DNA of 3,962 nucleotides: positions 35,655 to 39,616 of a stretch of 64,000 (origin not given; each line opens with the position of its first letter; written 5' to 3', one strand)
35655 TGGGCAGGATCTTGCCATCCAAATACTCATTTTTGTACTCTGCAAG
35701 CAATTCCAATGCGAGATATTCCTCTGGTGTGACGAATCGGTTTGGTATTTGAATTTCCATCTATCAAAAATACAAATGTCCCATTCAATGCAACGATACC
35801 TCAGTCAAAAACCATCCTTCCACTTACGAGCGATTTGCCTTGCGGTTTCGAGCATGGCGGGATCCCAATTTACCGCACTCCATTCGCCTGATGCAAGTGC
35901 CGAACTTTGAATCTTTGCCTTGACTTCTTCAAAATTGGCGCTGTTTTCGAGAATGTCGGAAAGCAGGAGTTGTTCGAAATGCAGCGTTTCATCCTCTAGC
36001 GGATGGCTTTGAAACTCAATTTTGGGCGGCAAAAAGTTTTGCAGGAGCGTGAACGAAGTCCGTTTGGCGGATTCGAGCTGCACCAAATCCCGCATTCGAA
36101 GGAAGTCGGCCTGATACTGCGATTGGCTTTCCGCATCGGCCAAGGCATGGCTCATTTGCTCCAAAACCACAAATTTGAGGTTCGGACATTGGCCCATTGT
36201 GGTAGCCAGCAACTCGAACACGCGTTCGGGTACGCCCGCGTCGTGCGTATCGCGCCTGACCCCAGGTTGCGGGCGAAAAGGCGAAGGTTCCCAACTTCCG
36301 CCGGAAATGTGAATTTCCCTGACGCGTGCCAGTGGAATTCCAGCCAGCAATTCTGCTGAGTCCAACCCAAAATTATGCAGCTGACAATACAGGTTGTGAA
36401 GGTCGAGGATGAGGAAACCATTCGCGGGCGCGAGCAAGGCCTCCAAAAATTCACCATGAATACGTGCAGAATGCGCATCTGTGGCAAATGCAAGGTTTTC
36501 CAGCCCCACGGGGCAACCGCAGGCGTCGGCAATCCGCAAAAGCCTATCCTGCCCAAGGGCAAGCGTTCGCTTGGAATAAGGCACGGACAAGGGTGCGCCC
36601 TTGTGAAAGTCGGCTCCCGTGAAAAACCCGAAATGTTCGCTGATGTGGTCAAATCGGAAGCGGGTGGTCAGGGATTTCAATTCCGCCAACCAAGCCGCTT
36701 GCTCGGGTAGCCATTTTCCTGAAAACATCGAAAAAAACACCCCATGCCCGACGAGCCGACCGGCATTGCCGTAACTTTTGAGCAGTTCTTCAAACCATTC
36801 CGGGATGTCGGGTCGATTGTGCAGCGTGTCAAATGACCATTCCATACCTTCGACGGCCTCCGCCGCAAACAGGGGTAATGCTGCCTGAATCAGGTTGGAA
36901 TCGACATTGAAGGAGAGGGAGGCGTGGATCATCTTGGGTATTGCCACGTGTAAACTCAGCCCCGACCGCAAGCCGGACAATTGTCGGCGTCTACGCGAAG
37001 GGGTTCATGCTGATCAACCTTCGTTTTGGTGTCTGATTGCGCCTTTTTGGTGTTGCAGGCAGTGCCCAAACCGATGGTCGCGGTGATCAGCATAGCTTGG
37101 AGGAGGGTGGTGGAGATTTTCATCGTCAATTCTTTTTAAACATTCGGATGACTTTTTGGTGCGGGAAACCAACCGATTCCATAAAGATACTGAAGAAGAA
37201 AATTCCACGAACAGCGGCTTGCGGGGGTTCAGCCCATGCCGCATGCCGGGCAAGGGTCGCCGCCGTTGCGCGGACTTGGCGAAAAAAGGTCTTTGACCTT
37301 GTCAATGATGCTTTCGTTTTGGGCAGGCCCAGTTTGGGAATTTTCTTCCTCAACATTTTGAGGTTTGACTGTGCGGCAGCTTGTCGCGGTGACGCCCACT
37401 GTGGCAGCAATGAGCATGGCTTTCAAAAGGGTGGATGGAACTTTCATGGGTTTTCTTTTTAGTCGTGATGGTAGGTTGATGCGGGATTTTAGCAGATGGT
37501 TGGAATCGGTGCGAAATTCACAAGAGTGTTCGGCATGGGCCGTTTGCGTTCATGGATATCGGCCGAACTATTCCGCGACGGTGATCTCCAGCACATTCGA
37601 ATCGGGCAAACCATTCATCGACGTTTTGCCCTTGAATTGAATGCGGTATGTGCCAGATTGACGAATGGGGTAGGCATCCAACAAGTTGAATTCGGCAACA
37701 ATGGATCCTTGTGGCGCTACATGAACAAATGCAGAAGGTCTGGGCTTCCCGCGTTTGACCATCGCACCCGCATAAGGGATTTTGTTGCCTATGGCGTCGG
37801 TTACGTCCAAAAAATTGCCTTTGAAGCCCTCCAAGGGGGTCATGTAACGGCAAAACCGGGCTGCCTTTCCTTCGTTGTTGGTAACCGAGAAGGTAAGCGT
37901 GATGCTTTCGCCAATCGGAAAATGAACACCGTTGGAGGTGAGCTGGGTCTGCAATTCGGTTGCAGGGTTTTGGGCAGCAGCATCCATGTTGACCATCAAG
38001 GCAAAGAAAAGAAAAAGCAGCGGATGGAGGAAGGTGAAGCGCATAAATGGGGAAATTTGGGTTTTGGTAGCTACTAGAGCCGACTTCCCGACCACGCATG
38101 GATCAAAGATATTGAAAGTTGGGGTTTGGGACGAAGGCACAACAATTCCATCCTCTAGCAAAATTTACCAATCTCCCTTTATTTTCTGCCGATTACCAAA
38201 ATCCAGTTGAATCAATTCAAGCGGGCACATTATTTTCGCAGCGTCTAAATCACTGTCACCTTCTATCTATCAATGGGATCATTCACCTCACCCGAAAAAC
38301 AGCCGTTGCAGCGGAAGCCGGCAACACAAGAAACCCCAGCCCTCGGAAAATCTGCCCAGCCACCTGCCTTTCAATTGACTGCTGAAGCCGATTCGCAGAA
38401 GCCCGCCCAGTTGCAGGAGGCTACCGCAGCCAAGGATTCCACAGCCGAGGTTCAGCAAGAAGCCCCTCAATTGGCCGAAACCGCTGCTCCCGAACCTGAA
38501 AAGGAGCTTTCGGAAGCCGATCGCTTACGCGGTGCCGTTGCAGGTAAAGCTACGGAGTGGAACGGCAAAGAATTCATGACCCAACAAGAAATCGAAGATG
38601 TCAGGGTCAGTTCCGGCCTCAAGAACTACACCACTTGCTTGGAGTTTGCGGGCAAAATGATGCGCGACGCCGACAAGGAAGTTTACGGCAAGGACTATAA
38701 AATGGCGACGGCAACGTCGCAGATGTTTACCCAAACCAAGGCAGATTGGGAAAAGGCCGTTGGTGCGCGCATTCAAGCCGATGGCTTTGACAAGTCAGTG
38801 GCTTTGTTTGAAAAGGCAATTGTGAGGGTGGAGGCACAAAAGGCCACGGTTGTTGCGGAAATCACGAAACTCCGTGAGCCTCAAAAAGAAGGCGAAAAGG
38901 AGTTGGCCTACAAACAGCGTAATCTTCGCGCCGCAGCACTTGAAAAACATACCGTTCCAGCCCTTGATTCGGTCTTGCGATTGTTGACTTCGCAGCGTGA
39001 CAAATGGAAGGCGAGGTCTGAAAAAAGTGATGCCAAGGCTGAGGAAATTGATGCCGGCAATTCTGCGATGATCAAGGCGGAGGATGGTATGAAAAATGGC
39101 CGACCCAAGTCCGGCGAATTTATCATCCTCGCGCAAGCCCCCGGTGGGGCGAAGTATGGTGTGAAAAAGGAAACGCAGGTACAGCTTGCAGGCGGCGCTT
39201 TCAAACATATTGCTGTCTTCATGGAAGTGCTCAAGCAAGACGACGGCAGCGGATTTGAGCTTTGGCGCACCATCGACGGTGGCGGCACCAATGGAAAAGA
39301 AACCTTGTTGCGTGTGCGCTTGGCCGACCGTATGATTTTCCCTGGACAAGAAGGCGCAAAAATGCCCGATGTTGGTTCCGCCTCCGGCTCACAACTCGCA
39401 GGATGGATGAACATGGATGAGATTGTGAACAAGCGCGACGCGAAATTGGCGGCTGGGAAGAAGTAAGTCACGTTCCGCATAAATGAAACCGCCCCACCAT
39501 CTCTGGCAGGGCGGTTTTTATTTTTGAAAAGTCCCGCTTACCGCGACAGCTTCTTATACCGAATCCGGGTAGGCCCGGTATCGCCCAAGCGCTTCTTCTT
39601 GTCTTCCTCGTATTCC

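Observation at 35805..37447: Chryseobasin-like MNIO (DUF692) RiPP locus with two tandem signal-peptide precursors ending CPACGMG / CPACGRG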

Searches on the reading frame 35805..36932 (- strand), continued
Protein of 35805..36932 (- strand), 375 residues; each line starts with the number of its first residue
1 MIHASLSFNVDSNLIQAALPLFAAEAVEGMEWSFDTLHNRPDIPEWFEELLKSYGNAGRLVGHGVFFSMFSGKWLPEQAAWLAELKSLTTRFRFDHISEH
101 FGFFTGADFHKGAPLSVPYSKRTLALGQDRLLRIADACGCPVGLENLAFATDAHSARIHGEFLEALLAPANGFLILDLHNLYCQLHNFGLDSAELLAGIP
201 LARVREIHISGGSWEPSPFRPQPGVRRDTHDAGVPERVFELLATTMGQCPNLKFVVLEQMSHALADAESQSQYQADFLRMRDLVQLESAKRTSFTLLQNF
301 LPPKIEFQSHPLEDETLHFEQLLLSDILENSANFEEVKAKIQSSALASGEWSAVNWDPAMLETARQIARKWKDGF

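Call 27: search_protein_families(library=ncbifam, proteins=[L038:4001-5119:+, L080:4001-5119:+, L023:4001-5113:+, L001:4001-5131:+], max_evalue=0.01)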
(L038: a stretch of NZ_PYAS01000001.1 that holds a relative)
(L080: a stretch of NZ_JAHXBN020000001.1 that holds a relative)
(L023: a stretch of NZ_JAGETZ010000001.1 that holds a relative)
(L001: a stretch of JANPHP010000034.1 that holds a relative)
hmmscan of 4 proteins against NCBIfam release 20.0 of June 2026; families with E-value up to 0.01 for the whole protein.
L038:4001-5119:+ (373 aa): 4 families
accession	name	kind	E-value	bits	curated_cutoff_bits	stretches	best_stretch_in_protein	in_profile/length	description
NF050165.1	MNIO_ChrH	equivalog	8.6e-119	396.8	600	1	9-370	10-361/363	MNIO family chryseobactin maturase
NF050167.1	MNIO_BufB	equivalog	2.2e-24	86.2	310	1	51-252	42-239/262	MNIO family bufferin maturase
NF003818.2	PRK05409.1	equivalog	5.3e-20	72.1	360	1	48-249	42-235/264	HvfB family MNIO-type RiPP peptide maturase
NF050151.1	RiPP_MNIO_ApyH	equivalog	2e-08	33.8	400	1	79-248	75-249/283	multinuclear non-heme iron-dependent oxidative enzyme ApyH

L080:4001-5119:+ (373 aa): 4 families
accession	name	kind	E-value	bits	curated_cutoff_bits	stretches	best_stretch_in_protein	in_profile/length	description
NF050165.1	MNIO_ChrH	equivalog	4e-119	397.9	600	1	9-370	10-361/363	MNIO family chryseobactin maturase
NF050167.1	MNIO_BufB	equivalog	1.9e-25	89.7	310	1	51-252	42-239/262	MNIO family bufferin maturase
NF003818.2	PRK05409.1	equivalog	5.5e-21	75.3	360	1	47-250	41-236/264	HvfB family MNIO-type RiPP peptide maturase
NF050151.1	RiPP_MNIO_ApyH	equivalog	5.6e-08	32.3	400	1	78-246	74-247/283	multinuclear non-heme iron-dependent oxidative enzyme ApyH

L023:4001-5113:+ (371 aa): 5 families
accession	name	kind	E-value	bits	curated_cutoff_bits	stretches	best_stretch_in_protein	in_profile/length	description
NF050165.1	MNIO_ChrH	equivalog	8.9e-116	386.9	600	1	8-370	9-360/363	MNIO family chryseobactin maturase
NF050167.1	MNIO_BufB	equivalog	2.2e-25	89.5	310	1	48-252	39-239/262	MNIO family bufferin maturase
NF003818.2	PRK05409.1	equivalog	5.3e-21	75.4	360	1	47-250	41-236/264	HvfB family MNIO-type RiPP peptide maturase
NF050151.1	RiPP_MNIO_ApyH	equivalog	5e-06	25.9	400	1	75-257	71-257/283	multinuclear non-heme iron-dependent oxidative enzyme ApyH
TIGR04159.2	methbact_MbnB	equivalog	0.0048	16.4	325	1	82-242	71-222/261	methanobactin biosynthesis protein MbnB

L001:4001-5131:+ (377 aa): 5 families
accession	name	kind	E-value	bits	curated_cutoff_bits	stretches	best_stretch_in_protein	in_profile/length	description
NF050165.1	MNIO_ChrH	equivalog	1.6e-104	349.9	600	1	6-374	7-361/363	MNIO family chryseobactin maturase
NF050167.1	MNIO_BufB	equivalog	1.9e-26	93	310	1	58-252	49-239/262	MNIO family bufferin maturase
NF003818.2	PRK05409.1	equivalog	1.9e-20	73.6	360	1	50-250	44-236/264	HvfB family MNIO-type RiPP peptide maturase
NF050151.1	RiPP_MNIO_ApyH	equivalog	3e-10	39.7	400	1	74-284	70-281/283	multinuclear non-heme iron-dependent oxidative enzyme ApyH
TIGR04159.2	methbact_MbnB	equivalog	0.00014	21.5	325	1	76-244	65-224/261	methanobactin biosynthesis protein MbnB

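Call 29: search_solved_structures(query=A1, max_evalue=0.001, show_alignments=2)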
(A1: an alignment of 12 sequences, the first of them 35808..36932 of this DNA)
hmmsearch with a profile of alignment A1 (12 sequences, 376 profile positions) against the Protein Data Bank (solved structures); distinct sequences matched with E-value up to 0.001: 2.
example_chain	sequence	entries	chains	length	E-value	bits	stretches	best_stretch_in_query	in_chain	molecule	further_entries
8hci_D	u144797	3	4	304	3.3e-17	66.1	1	117-269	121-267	DUF692 family protein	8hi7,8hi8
3bww_A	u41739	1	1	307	6.4e-13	51.9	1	65-254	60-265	Protein of unknown function DUF692/COG3220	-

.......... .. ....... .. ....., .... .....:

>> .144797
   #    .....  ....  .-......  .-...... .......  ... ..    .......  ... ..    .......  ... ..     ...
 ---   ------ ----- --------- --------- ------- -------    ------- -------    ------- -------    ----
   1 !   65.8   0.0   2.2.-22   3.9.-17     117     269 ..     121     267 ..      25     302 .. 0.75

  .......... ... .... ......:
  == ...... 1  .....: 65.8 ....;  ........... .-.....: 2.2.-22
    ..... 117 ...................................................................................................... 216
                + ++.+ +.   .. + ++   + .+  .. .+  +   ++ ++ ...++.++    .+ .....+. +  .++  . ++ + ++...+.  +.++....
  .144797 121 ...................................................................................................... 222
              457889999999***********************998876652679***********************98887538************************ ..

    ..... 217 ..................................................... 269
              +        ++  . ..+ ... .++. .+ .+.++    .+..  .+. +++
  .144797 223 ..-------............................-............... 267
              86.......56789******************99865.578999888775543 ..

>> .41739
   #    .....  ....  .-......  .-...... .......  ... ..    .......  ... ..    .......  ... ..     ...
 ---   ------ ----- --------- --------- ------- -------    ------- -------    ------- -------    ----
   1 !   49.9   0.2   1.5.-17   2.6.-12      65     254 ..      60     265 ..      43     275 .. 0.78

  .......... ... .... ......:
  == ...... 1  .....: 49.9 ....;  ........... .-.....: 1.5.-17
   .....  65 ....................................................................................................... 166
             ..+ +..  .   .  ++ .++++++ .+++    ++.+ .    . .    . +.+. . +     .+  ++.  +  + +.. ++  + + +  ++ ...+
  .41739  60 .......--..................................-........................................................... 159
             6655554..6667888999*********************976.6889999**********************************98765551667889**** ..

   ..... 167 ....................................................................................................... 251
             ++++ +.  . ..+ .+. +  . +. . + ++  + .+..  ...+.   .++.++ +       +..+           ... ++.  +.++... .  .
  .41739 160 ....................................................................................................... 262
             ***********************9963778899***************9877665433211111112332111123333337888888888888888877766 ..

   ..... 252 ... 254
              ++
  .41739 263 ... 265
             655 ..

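Call 31: predict_structure(alignment_id=A1)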
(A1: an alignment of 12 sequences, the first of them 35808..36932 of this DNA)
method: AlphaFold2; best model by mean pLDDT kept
length: 375 residues; sequences in the alignment: 12
mean_pLDDT: 87.4   pTM: 0.89
mean pLDDT of the five models: 87.4, 86.7, 85.9, 85.9, 83.9
residues with pLDDT >= 90: 210; 70-90: 132; 50-70: 32; < 50: 1
segments of 3 or more residues with pLDDT < 50: none
pLDDT, mean of each block of 10 residues (from residue 1): 93 94 97 68 87 96 81 87 90 92 65 74 93 92 82 87 94 94 86 90 95 81 80 93 95 95 93 98 96 67 83 92 90 93 93 83 80 65
secondary structure, 60 per line:
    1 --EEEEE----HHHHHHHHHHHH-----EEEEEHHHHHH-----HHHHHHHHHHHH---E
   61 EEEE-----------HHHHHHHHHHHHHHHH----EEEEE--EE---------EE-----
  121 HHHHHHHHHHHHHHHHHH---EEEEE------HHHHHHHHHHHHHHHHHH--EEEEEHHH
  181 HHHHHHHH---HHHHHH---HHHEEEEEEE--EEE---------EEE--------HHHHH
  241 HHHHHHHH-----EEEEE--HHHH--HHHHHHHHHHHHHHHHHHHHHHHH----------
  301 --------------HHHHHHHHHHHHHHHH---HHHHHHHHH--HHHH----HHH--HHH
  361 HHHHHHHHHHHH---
elements in order: E3-7 H12-23 E29-33 H34-39 H45-56 E60-64 H76-91 E96-100 H121-138 E142-146 H153-170 E173-177 H178-188 H192-197 E204-210 E213-215 E225-227 H236-248 E254-258 H261-264 H267-290 H315-330 H334-342 H345-348 H358-372

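Call 35: fold_search(model_id=the predicted structure, library=pdb)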
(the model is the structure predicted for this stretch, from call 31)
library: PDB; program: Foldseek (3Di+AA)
matches with E <= 10: 1516; with E <= 0.001: 71
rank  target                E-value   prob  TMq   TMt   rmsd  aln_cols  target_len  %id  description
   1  8hci_B                2.9e-13  1.00  0.57  0.70   5.2       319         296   21  Crystal structure of a holoenzyme Fe-free TglHI for Pseudomonas syringae Peptidyl (S) 2-mercaptoglycine biosynthesis (released 2023-08-23)
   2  8hi7_B                4.3e-12  1.00  0.59  0.73   4.3       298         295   23  Crystal structure of a holoenzyme TglHI with two Fe irons for Pseudomonas syringae Peptidyl (S) 2-mercaptoglycine bios (released 2023-08-23)
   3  7tcr_A                3.9e-11  1.00  0.56  0.77   4.0       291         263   18  Methanobactin biosynthetic protein complex of MbnB and MbnC from Methylosinus trichosporium OB3b at 2.62 Angstrom reso (released 2022-03-23)
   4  7tcw_A                6.0e-11  1.00  0.57  0.78   3.9       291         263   16  Methanobactin biosynthetic protein complex of MbnB and MbnC from Methylosinus trichosporium OB3b, H210S mutant (released 2022-03-23)
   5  7fc0_B                2.4e-10  1.00  0.57  0.79   4.0       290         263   16  Reconstitution of MbnABC complex from Rugamonas rubra ATCC-43154 (GroupIII) (released 2022-03-16)
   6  7fc0_E                2.8e-10  1.00  0.57  0.78   4.0       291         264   17  Reconstitution of MbnABC complex from Rugamonas rubra ATCC-43154 (GroupIII) (released 2022-03-16)
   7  3bww                  1.3e-09  1.00  0.53  0.76   4.4       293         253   19  Crystal structure of a duf692 family protein (hs_1138) from haemophilus somnus 129pt at 2.20 A resolution (released 2008-01-22)
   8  7dz9_B                5.9e-09  1.00  0.56  0.77   4.0       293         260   18  MbnABC complex (released 2022-03-16)
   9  7dz9_A                8.6e-09  1.00  0.54  0.75   4.3       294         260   18  MbnABC complex (released 2022-03-16)
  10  4pgl_B                4.3e-07  1.00  0.45  0.55   7.0       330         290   17  Crystal structure of engineered D-tagatose 3-epimerase PcDTE-ILS6 (released 2014-10-22)
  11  4pfh_A                1.0e-06  1.00  0.46  0.55  10.3       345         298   15  Crystal structure of engineered D-tagatose 3-epimerase PcDTE-IDF8 (released 2014-10-22)
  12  7dz3_C                1.5e-06  1.00  0.48  0.60   6.3       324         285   14  Crystal structures of D-allulose 3-epimerase with D-fructose from Sinorhizobium fredii (released 2022-08-03)
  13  4pfh_B                1.8e-06  1.00  0.45  0.56   6.9       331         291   16  Crystal structure of engineered D-tagatose 3-epimerase PcDTE-IDF8 (released 2014-10-22)
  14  7dz3_A                4.7e-06  1.00  0.47  0.59   6.5       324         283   15  Crystal structures of D-allulose 3-epimerase with D-fructose from Sinorhizobium fredii (released 2022-08-03)
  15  7dz4_C                5.5e-06  1.00  0.44  0.55   6.8       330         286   14  Crystal structures of D-allulose 3-epimerase with D-tagatose from Sinorhizobium fredii (released 2022-08-03)
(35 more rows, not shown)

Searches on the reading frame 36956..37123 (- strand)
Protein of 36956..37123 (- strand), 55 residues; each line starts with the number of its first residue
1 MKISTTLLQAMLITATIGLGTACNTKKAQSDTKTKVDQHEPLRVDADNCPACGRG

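Call 3: search_protein_families(library=pfam, proteins=[window:36956-37123:-], max_evalue=0.1)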
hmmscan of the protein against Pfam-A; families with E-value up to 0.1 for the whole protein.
window:36956-37123:- (55 aa): 1 family
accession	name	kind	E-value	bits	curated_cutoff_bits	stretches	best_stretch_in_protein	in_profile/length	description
PF20130.4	DUF6520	-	0.009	16.8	25.4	1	1-49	1-52/83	Family of unknown function (DUF6520)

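Call 4: search_protein_families(library=ncbifam, proteins=[window:36956-37123:-], max_evalue=0.1)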
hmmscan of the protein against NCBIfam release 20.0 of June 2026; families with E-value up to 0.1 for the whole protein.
window:36956-37123:- (55 aa): 1 family
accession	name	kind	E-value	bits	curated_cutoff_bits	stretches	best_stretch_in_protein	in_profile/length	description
NF050125.1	ChrA_rel_RiPP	equivalog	1.2e-11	45.2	40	1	1-55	1-56/56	chryseobasin-related MNIO class RiPP peptide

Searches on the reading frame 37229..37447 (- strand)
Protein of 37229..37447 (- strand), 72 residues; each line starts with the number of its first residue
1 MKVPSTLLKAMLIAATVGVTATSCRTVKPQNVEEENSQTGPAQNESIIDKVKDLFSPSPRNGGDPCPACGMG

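Call 3: search_protein_families(library=pfam, proteins=[window:37229-37447:-], max_evalue=0.1)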
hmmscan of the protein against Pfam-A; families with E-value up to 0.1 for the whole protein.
window:37229-37447:- (72 aa): 1 family
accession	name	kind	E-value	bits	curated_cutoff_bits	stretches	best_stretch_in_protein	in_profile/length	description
PF11983.13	FtsA_C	-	0.027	15.9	27.4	1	28-56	36-61/65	Cell division protein FtsA, C-terminal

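Call 4: search_protein_families(library=ncbifam, proteins=[window:37229-37447:-], max_evalue=0.1)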
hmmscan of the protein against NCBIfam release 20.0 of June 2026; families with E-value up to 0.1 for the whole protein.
window:37229-37447:- (72 aa): 2 families
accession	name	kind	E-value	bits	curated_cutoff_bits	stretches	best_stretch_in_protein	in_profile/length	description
NF050125.1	ChrA_rel_RiPP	equivalog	3.7e-10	40.4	40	1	1-72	1-56/56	chryseobasin-related MNIO class RiPP peptide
NF050124.2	chryseobasin_RiPP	equivalog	0.011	16.3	50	1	1-72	1-71/71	MNIO class RiPP chryseobasin precursor ChrA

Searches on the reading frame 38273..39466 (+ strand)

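Call 3: search_protein_families(library=pfam, proteins=[window:38273-39466:+], max_evalue=0.1)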
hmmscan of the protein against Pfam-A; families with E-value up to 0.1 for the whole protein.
window:38273-39466:+ (397 aa): 1 family
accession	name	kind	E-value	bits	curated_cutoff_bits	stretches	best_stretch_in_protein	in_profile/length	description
PF08172.17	CASP_C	-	0.058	13.2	28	0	200-257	52-108/252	CASP C terminal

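Call 4: search_protein_families(library=ncbifam, proteins=[window:38273-39466:+], max_evalue=0.1)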
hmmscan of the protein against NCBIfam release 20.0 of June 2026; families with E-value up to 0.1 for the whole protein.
window:38273-39466:+ (397 aa): 0 families
